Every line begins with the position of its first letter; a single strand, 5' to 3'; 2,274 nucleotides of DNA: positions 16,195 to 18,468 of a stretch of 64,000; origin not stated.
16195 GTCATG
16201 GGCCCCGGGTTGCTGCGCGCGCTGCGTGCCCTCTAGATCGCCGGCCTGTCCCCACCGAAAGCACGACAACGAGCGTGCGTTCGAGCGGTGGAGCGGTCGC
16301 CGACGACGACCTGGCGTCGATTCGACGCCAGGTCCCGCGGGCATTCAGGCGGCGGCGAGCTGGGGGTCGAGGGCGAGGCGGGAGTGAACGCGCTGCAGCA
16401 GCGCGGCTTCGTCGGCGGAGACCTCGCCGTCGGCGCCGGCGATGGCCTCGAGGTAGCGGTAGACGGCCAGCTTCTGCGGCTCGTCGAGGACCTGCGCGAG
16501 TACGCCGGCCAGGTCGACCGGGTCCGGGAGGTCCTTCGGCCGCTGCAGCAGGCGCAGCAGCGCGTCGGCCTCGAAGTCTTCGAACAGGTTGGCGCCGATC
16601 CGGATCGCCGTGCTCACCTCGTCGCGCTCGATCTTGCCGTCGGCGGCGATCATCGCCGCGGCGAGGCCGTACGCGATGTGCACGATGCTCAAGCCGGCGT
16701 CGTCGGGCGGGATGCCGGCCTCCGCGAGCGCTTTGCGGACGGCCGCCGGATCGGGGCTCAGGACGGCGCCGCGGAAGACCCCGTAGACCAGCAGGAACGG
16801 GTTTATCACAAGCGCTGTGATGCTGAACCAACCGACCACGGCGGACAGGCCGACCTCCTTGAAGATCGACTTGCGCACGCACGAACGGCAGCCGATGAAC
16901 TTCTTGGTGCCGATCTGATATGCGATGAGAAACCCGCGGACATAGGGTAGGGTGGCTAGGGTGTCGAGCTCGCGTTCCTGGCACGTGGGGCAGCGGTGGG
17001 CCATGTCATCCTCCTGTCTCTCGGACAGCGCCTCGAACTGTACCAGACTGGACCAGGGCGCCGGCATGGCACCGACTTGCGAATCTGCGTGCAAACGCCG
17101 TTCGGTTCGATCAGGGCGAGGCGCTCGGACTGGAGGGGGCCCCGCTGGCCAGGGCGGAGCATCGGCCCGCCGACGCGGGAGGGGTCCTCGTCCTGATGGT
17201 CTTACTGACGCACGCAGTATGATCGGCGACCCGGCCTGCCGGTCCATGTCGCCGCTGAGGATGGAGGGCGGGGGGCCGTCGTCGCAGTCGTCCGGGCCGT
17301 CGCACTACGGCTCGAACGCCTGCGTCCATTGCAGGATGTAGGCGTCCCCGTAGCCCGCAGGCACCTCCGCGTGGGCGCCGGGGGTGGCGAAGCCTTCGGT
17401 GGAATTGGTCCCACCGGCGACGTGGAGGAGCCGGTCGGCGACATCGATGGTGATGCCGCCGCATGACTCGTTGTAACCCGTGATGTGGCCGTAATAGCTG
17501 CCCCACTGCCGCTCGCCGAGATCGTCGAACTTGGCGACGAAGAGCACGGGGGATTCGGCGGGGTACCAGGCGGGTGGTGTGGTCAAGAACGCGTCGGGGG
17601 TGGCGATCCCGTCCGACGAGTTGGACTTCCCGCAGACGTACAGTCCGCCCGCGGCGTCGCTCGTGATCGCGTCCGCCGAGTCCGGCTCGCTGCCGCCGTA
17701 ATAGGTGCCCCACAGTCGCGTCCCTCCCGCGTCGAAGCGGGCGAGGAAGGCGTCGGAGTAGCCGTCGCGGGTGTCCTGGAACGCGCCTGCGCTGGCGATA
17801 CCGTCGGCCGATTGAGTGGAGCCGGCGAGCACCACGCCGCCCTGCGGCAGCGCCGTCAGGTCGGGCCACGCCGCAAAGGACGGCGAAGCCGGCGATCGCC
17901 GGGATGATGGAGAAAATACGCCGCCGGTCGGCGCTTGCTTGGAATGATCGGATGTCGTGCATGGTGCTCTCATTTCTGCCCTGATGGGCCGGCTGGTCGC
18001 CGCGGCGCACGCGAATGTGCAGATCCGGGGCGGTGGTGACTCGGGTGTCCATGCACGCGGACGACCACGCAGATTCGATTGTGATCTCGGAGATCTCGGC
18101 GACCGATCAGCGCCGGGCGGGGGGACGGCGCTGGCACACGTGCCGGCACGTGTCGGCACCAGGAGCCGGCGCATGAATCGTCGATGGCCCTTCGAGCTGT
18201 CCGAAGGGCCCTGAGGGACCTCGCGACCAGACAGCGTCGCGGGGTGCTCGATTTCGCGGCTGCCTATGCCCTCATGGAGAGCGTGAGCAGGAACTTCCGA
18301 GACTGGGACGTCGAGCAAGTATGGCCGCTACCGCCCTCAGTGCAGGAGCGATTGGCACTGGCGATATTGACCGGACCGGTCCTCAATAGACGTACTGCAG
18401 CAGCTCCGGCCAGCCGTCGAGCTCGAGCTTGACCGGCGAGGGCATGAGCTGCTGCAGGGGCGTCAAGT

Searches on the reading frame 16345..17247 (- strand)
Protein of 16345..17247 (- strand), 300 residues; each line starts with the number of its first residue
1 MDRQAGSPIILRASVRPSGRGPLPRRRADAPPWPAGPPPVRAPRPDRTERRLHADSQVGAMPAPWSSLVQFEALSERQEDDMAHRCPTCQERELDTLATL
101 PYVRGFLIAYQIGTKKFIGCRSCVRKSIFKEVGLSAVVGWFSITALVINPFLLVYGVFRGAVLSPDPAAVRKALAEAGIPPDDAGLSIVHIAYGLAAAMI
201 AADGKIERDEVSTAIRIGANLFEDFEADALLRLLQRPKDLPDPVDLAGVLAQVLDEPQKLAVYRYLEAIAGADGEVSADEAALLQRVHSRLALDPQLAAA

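Call 9: search_protein_families(library=pfam, proteins=[window:16345-17247:-], max_evalue=0.01)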
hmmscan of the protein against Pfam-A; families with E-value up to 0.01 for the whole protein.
window:16345-17247:- (300 aa): 2 families
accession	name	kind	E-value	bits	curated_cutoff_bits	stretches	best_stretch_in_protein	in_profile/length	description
PF05099.18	TerB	-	3.7e-12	47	24.4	1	194-296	6-111/118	Tellurite resistance protein TerB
PF04391.17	DUF533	-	0.0055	16.7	29.6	0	197-299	75-172/178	Protein of unknown function (DUF533)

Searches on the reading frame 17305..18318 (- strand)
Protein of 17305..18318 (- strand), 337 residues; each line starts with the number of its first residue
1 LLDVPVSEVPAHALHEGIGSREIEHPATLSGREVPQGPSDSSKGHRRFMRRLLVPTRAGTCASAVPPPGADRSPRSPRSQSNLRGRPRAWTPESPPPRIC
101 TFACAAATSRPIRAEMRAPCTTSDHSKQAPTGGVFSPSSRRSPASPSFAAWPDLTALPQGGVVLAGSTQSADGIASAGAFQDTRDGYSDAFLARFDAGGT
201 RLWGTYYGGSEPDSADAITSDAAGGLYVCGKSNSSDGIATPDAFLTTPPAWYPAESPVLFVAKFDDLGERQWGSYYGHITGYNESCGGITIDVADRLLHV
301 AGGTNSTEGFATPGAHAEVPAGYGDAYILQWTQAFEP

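Call 9: search_protein_families(library=pfam, proteins=[window:17305-18318:-], max_evalue=0.01)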
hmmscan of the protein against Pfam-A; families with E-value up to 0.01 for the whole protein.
window:17305-18318:- (337 aa): 1 family
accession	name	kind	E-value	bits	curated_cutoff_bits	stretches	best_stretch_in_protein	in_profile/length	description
PF06739.17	SBBP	-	0.00036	20.9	20.5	1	203-236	2-36/38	Beta-propeller repeat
